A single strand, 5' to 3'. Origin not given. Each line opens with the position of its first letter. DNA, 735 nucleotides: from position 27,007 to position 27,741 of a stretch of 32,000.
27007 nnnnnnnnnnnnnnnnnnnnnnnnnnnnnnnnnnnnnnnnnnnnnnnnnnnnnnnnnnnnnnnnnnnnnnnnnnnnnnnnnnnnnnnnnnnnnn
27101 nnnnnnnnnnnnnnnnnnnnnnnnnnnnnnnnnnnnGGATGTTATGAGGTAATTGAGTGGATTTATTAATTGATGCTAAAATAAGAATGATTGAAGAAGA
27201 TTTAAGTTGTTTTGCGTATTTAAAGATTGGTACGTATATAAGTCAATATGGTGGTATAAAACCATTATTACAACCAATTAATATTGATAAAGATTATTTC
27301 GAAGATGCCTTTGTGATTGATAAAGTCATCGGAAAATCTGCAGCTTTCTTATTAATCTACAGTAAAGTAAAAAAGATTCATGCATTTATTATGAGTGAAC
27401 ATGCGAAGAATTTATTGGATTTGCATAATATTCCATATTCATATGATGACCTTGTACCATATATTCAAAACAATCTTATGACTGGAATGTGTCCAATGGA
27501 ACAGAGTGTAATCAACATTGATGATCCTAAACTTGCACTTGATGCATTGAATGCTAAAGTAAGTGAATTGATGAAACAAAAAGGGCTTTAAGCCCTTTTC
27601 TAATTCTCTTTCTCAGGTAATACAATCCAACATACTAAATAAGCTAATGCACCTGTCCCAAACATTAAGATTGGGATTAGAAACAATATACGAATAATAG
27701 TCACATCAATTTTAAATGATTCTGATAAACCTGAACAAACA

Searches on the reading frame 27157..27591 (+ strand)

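Call 7: search_protein_families(library=pfam, proteins=[window:27157-27591:+], max_evalue=0.001)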
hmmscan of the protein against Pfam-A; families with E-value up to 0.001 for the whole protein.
window:27157-27591:+ (144 aa): 1 family
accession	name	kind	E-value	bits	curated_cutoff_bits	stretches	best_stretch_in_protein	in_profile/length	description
PF08973.16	TM1506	-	8.1e-34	116.5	27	1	10-134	5-129/130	Domain of unknown function (DUF1893)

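Call 66: search_protein_families(library=ncbifam, proteins=[window:27157-27591:+], max_evalue=0.00001)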
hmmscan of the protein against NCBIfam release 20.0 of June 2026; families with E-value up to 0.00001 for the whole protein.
window:27157-27591:+ (144 aa): 0 families
